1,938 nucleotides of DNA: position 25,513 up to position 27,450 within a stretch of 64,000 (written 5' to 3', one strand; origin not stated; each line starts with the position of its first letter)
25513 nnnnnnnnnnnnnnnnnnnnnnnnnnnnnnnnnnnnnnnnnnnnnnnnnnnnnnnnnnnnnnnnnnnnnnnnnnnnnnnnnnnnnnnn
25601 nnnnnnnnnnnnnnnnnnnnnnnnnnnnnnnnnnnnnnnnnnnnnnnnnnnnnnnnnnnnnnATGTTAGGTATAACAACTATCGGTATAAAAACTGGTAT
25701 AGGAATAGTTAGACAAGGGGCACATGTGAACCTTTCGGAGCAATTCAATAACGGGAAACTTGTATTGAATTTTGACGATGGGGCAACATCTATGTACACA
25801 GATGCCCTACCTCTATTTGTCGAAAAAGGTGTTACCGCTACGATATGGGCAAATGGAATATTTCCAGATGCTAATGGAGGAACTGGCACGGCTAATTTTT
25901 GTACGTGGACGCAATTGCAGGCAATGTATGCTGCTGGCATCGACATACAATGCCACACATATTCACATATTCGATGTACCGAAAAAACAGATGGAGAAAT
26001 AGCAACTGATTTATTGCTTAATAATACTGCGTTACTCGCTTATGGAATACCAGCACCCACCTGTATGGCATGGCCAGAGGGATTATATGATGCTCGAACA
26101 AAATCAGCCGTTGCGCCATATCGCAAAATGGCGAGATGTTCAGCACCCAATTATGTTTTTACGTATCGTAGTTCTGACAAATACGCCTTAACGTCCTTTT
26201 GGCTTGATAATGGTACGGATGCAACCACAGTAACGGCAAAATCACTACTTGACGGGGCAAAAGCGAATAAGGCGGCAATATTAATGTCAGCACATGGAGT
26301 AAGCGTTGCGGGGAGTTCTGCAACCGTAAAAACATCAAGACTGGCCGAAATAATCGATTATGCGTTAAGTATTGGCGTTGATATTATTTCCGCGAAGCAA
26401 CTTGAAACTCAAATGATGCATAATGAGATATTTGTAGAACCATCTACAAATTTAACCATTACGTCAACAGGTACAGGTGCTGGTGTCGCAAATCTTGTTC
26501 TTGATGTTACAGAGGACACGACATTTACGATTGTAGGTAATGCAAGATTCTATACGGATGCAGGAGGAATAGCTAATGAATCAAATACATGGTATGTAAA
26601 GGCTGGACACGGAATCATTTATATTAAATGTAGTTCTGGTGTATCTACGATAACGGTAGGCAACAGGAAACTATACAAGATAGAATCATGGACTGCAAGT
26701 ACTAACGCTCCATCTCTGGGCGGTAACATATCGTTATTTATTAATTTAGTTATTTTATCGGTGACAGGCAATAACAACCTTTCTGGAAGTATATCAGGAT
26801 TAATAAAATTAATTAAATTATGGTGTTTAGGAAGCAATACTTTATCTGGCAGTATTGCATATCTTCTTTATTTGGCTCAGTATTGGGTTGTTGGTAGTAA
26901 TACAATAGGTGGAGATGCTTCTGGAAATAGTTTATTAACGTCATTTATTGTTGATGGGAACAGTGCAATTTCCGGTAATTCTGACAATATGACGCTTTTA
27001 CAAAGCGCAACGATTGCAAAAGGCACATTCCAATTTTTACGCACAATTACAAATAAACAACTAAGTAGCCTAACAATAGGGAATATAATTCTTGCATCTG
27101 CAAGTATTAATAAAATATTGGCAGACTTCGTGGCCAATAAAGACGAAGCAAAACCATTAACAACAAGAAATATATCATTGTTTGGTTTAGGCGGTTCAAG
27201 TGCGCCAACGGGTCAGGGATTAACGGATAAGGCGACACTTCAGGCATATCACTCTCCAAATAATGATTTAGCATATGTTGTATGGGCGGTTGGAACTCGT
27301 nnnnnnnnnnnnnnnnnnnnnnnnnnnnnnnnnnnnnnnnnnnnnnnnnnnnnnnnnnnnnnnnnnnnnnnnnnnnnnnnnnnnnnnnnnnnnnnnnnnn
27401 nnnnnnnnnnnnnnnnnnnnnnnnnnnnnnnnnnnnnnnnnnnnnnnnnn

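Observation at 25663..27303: Fibre-module CE4 polysaccharide deacetylase fused to LRR-like repeats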

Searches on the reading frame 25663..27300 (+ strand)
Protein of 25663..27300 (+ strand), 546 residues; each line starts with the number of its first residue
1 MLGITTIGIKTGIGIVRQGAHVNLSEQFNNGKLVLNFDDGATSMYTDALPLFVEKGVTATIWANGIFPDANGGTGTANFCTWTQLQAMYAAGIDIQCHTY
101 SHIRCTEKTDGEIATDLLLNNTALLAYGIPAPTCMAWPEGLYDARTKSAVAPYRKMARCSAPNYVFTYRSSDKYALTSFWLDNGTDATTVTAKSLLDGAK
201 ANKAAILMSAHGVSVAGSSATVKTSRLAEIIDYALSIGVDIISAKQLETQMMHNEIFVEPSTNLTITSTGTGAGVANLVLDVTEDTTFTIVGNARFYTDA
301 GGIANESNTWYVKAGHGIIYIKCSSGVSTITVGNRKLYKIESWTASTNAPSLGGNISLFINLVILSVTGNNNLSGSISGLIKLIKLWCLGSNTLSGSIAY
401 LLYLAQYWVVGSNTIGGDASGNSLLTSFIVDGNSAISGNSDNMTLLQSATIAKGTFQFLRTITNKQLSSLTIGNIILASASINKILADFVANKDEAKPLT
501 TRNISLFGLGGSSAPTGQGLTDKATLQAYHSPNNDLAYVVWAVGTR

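Call 3: search_protein_families(library=pfam, proteins=[window:25663-27300:+], max_evalue=1)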
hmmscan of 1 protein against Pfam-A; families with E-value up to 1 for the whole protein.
window:25663-27300:+ (546 aa): 1 family
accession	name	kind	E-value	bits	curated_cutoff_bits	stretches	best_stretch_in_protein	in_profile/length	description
PF01522.26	Polysacc_deac_1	-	7.9e-20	71.5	23.1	1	29-150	5-116/124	Polysaccharide deacetylase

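Call 4: search_protein_families(library=phrogs, proteins=[window:25663-27300:+], max_evalue=0.1)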
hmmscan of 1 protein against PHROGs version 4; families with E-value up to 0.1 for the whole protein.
window:25663-27300:+ (546 aa): 1 family
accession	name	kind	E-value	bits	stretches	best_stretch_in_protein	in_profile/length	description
phrog_28468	-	head and packaging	0.00018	21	1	30-154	433-557/718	minor head protein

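Call 5: search_solved_structures(query=window:25663-27300:+, max_evalue=1, show_alignments=3)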
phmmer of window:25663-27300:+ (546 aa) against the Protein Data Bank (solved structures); distinct sequences matched with E-value up to 1: 7.
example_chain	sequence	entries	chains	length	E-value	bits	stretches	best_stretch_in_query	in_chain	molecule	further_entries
4wcj_A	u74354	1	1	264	0.021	16.8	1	30-101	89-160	Polysaccharide deacetylase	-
6dq3_A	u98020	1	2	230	0.21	13.5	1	34-149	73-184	Polysaccharide deacetylase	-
7ax7_A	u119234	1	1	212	0.21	13.5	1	32-119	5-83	Endo-1,4-beta-xylanase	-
7wg1_A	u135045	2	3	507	0.21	13.5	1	426-511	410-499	Arginyltransferase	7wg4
7wfx_A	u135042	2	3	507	0.21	13.5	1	426-511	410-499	Arginyltransferase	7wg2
2cc0_A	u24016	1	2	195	0.53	12.2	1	30-153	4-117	ACETYL-XYLAN ESTERASE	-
12kl_B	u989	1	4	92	0.98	11.3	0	309-345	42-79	Ribonucleoside-diphosphate reductase large subunit-like protein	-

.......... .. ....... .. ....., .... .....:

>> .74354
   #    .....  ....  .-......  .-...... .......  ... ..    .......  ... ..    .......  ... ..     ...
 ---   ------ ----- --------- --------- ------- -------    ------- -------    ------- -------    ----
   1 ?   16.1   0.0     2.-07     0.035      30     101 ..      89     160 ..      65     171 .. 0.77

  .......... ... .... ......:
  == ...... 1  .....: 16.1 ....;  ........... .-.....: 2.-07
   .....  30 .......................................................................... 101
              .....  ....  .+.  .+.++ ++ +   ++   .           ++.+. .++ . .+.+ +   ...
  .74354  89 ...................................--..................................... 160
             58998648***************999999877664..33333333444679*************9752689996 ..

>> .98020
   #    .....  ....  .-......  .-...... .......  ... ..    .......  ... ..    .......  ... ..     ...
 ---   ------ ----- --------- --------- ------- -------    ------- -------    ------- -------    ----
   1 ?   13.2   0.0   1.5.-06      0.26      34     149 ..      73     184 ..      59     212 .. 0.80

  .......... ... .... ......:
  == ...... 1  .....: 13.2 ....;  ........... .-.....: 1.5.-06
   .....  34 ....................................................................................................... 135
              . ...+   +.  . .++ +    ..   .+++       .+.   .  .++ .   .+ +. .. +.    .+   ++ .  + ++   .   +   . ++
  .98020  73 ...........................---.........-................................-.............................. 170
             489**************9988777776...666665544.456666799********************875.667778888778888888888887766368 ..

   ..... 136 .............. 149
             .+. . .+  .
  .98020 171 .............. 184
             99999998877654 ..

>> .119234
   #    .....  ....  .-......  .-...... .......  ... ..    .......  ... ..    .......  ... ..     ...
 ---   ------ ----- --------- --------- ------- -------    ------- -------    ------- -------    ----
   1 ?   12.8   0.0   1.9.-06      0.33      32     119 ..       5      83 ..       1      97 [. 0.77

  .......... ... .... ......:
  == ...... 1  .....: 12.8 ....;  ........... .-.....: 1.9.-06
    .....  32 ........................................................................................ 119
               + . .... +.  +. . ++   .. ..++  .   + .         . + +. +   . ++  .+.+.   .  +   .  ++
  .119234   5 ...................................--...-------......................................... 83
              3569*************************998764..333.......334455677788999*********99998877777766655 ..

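Call 7: search_dna_similar(query=window:25663-27300:+, collection=phages, mode=protein, max_rows=30)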
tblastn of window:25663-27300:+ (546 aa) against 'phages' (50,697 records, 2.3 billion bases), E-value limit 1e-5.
No match.

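Call 10: find_homologous_proteins(query=window:25663-27300:+, max_evalue=0.001)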
Query window:25663-27300:+ (546 aa): 24 proteins with E <= 0.001 among 8000 candidates.
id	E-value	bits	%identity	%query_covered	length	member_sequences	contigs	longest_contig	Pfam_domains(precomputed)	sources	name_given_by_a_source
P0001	0.0e+0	1196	100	100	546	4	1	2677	PF01522.27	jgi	-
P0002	1.5e-152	527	51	97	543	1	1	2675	PF01522.27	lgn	-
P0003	1.2e-141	491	49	96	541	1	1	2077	PF01522.27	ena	-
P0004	1.7e-103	365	33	97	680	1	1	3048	PF23598.2,PF01522.27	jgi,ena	-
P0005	1.3e-70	257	31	78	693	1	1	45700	PF23598.2,PF01522.27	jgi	jgi:peptidoglycan/xylan/chitin deacetylase (PgdA/CDA1 family)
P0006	2.2e-67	246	31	55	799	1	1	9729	PF23598.2,PF01522.27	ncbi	-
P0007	1.1e-63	234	35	42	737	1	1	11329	PF01522.27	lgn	-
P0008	3.4e-59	219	30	77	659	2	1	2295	PF01522.27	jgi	-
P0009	6.3e-53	198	32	42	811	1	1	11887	PF23598.2,PF01522.27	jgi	jgi:peptidoglycan/xylan/chitin deacetylase (PgdA/CDA1 family)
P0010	8.5e-44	168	33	75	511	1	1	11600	PF01522.27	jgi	jgi:hypothetical protein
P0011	8.7e-38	148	36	56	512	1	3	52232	PF03935.23,PF00722.29,PF26113.1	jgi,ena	-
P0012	6.2e-35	139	44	37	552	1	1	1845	-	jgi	jgi:hypothetical protein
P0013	2.4e-27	114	38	34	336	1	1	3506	-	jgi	jgi:hypothetical protein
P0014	5.0e-26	110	33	52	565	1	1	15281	-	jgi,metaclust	metaclust:\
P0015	7.7e-26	109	35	34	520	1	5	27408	PF16249.13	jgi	jgi:hypothetical protein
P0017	6.3e-24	103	39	32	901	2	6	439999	-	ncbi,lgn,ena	-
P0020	1.6e-19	88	30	37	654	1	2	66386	PF00041.28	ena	-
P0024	6.6e-4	37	38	13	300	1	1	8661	PF01522.27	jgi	jgi:peptidoglycan/xylan/chitin deacetylase (PgdA/CDA1 family)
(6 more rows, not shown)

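Call 18: find_encoding_contigs(protein=P0005, flank=10000, max_places=2)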
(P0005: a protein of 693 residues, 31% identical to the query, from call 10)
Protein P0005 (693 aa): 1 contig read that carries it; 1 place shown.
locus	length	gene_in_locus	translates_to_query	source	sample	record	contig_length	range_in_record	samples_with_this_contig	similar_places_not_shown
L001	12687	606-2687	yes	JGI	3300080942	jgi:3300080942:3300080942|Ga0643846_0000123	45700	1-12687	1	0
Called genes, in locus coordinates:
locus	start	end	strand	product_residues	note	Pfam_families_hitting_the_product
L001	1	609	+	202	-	?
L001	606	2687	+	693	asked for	PF01522:Polysacc_deac_1, PF23598:LRR_14 (faint)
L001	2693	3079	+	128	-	-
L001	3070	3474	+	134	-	-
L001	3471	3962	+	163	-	-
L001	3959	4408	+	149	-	-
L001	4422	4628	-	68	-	-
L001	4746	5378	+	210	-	-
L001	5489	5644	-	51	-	-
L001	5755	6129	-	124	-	PF05766:NinG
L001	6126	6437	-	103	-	-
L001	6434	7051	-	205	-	-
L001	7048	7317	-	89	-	-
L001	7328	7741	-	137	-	-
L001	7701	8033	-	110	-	-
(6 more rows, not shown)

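Call 19: find_encoding_contigs(protein=P0011, flank=10000, max_places=2)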
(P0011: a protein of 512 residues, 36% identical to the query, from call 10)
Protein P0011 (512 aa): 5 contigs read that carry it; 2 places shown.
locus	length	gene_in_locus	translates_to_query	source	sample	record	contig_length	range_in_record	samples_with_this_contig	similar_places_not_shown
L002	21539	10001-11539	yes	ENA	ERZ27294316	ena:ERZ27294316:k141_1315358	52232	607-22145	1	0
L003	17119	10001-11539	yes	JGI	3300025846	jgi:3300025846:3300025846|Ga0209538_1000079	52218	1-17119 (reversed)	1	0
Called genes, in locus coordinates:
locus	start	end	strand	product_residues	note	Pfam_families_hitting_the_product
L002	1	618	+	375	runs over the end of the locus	-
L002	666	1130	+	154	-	-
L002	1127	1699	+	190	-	-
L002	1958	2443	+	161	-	-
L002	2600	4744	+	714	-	-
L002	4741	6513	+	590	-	-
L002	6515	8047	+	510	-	-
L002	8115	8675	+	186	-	-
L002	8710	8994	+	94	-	-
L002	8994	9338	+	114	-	-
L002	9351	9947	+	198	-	PF01541:GIY-YIG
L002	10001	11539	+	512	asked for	PF03935:SKN1_KRE6_Sbg1 (faint), PF00722:Glyco_hydro_16, PF26113:GH16_XgeA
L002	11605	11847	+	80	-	-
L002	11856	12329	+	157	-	-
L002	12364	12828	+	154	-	PF05838:Glyco_hydro_108, PF09374:PG_binding_3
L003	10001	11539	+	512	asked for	PF03935:SKN1_KRE6_Sbg1 (faint), PF00722:Glyco_hydro_16, PF26113:GH16_XgeA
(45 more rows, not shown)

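Call 21: find_encoding_contigs(protein=P0017, flank=10000, max_places=2)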
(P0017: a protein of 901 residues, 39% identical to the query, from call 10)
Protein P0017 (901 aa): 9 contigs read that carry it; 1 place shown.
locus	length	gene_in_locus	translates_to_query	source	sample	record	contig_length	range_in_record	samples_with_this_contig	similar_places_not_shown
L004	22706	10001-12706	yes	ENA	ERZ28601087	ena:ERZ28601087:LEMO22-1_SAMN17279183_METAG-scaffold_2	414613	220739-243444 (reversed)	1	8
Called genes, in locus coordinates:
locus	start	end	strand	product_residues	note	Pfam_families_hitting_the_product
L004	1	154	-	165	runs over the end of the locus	-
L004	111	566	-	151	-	-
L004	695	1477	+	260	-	-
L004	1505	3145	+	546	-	PF17236:SU10_MCP, PF02368:Big_2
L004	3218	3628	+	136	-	-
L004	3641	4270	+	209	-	PF24175:SU10_adaptor (faint)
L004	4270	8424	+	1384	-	-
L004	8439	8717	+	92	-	-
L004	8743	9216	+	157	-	-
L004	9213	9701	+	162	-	PF01464:SLT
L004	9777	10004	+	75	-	-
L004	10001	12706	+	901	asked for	-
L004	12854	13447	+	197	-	-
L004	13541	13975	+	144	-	-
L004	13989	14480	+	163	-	-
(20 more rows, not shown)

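Call 22: find_encoding_contigs(protein=P0020, flank=10000, max_places=1)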
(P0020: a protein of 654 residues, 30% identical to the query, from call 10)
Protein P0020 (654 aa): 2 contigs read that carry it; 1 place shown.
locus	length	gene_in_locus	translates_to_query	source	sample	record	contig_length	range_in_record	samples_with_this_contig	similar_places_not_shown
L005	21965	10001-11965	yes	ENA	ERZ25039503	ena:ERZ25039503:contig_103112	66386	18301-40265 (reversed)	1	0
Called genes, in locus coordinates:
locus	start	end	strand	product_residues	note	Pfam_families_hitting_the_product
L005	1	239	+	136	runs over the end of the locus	-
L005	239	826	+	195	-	-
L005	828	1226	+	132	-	PF12691:Phage_tail_terminator_6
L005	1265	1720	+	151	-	PF16461:Phage_TTP_12, PF16460:Phage_TTP_11 (faint), PF06199:Phage_tail_2 (weak)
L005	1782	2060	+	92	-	-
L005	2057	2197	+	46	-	-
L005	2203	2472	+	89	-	PF06223:Phage_tail_T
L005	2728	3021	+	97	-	PF10145:PhageMin_Tail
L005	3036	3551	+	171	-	PF10145:PhageMin_Tail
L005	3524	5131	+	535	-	-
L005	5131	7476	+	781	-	-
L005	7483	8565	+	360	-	-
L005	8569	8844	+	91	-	-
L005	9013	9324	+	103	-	-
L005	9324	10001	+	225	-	-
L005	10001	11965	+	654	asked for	PF00041:fn3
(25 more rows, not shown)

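Call 28: predict_structure(alignment_id=A1)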
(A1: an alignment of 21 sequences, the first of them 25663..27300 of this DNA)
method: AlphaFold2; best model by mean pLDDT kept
length: 546 residues; sequences in the alignment: 21
mean_pLDDT: 79.3   pTM: 0.49
mean pLDDT of the five models: 79.3, 78.7, 78.0, 77.9, 74.2
residues with pLDDT >= 90: 224; 70-90: 185; 50-70: 62; < 50: 75
segments of 3 or more residues with pLDDT < 50: 1-25, 72-76, 254-258, 459-461, 510-546
pLDDT, mean of each block of 10 residues (from residue 1): 32 30 58 95 95 96 88 59 93 95 92 92 88 92 84 88 75 89 87 95 93 90 96 98 92 56 91 92 83 94 92 84 95 84 87 90 88 89 89 87 88 83 85 73 78 57 64 64 65 64 62 44 43 44 37
secondary structure, 60 per line:
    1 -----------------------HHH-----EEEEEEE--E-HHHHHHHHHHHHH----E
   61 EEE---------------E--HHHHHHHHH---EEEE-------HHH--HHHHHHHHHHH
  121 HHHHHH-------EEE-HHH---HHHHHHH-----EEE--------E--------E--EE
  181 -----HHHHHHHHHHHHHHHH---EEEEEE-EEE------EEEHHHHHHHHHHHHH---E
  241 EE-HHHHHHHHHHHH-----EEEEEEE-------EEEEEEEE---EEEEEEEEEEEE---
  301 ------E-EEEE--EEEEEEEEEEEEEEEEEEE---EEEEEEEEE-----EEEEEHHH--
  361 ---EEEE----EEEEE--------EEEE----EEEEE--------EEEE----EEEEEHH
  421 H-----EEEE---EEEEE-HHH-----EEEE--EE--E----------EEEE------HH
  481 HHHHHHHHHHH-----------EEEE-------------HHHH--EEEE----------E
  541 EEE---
elements in order: E32-38 H43-55 E60-63 H82-90 E94-97 H110-126 E134-136 H144-150 E156-158 H186-201 E205-210 E212-214 E221-223 H224-236 E240-242 H244-255 E261-267 E275-282 E286-297 E309-312 E315-333 E337-345 E351-355 E364-367 E372-376 E385-388 E393-397 E406-409 E414-418 E427-430 E434-438 E448-451 E469-472 H479-491 E503-506 H520-523 E526-529 E540-543

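Call 31: fold_search(model_id=the predicted structure, library=pdb)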
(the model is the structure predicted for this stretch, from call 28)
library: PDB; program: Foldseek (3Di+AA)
matches with E <= 10: 1248; with E <= 0.001: 77
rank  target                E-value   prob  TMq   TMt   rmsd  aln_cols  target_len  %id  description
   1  8qpg_TA               3.3e-09  1.00  0.35  0.45   2.4       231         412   16  Turret of Haloferax tailed virus 1 (released 2024-10-09)
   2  2cc0_A                5.3e-08  1.00  0.28  0.72   3.6       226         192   18  Family 4 carbohydrate esterase from Streptomyces lividans in complex with acetate (released 2006-01-23)
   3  5lgc_A                1.0e-07  1.00  0.30  0.75   3.1       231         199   18  T48 deacetylase with substrate (released 2017-08-02)
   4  2cc0_B                1.1e-07  1.00  0.29  0.76   3.1       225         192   19  Family 4 carbohydrate esterase from Streptomyces lividans in complex with acetate (released 2006-01-23)
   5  6h8l_B                1.2e-07  1.00  0.28  0.67   5.2       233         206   16  Structure of peptidoglycan deacetylase PdaC from Bacillus subtilis (released 2019-11-13)
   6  7ax7                  1.4e-07  1.00  0.28  0.67   4.4       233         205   14  Crystal structure of the Xyl-CE4 domain of a multidomain xylanase from the hindgut metagenome of Trinervitermes trinervo (released 2020-11-18)
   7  7fbw                  2.1e-07  1.00  0.29  0.77   3.5       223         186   16  Acetylxylan esterase from Caldanaerobacter subterraneus subsp. tengcongensis (released 2021-10-27)
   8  6h8n_B                3.4e-07  1.00  0.28  0.66   5.4       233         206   16  Structure of peptidoglycan deacetylase PdaC from Bacillus subtilis - mutant D285S (released 2019-11-13)
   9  4l1g_A                3.9e-07  1.00  0.28  0.64   4.8       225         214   16  Crystal structure of the Bc1960 peptidoglycan N-acetylglucosamine deacetylase from Bacillus cereus (released 2014-06-04)
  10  4m1b_A                4.4e-07  1.00  0.29  0.71   4.6       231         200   12  Structural Determination of BA0150, a Polysaccharide Deacetylase from Bacillus anthracis (released 2014-02-12)
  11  2iw0                  5.9e-07  1.00  0.30  0.66   4.5       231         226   18  Structure of the chitin deacetylase from the fungal pathogen Colletotrichum lindemuthianum (released 2006-07-04)
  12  5lfz                  8.0e-07  1.00  0.28  0.71   3.4       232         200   16  T48 deacetylase (released 2017-08-02)
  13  6h8n_A                8.0e-07  1.00  0.28  0.66   5.4       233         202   16  Structure of peptidoglycan deacetylase PdaC from Bacillus subtilis - mutant D285S (released 2019-11-13)
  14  5o6y_A                9.3e-07  1.00  0.29  0.69   3.4       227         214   17  Crystal structure of the Bc1960 peptidoglycan N-acetylglucosamine deacetylase in complex with 4-naphthalen-1-yl-~{N}-o (released 2018-06-20)
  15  4l1g_D                1.1e-06  1.00  0.28  0.63   4.8       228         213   16  Crystal structure of the Bc1960 peptidoglycan N-acetylglucosamine deacetylase from Bacillus cereus (released 2014-06-04)
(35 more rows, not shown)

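Call 49: fold_search(model_id=the predicted structure, library=viral)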
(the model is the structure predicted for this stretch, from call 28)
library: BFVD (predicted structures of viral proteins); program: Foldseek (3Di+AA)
matches with E <= 10: 878; with E <= 0.001: 21
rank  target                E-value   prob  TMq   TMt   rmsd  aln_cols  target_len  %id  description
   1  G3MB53                9.3e-13  1.00  0.37  0.20   2.0       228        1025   20  Gp673 [Bacillus phage G]
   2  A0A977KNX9            9.0e-12  1.00  0.38  0.21   3.2       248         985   18  (no name in the UniProt tables at hand)
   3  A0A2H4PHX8            2.6e-11  1.00  0.35  0.37   3.0       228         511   22  (no name in the UniProt tables at hand)
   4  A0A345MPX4            3.3e-11  1.00  0.35  0.36   2.5       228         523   20  (no name in the UniProt tables at hand)
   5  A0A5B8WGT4            7.4e-11  1.00  0.34  0.46   3.8       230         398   19  Esterase [Arthrobacter phage Qui]
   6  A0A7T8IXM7            1.5e-10  1.00  0.37  0.18  27.2       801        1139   10  (no name in the UniProt tables at hand)
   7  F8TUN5                1.3e-09  1.00  0.36  0.56   3.4       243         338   18  (no name in the UniProt tables at hand)
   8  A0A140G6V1            1.3e-09  1.00  0.34  0.31  18.1       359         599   16  Minor tail protein [Arthrobacter phage Mudcat]
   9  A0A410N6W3            1.3e-08  1.00  0.32  0.42   4.2       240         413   16  Prokaryotic polysaccharide deacetylase [Haloferax tailed virus 1]
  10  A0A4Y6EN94            1.3e-08  1.00  0.34  0.25  17.6       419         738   13  LysinA, hydrolase domain [Arthrobacter phage Kumotta]
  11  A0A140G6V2            2.7e-08  1.00  0.34  0.15  17.7       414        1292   14  SGNH hydrolase-type esterase domain-containing protein [Arthrobacter phage Mudcat]
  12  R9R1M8                3.3e-08  1.00  0.32  0.28   4.6       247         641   17  BppU N-terminal domain-containing protein [Lactococcus phage phi7]
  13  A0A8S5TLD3            2.8e-07  1.00  0.34  0.28  17.1       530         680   12  Uncharacterized protein [Siphoviridae sp. ctTIi48]
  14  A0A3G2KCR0            3.8e-07  1.00  0.34  0.35  11.8       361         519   14  Minor tail protein [Arthrobacter phage Adaia]
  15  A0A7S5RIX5            5.2e-07  1.00  0.33  0.33  10.8       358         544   14  Uncharacterized protein [Rhizobium phage RHph_I38]
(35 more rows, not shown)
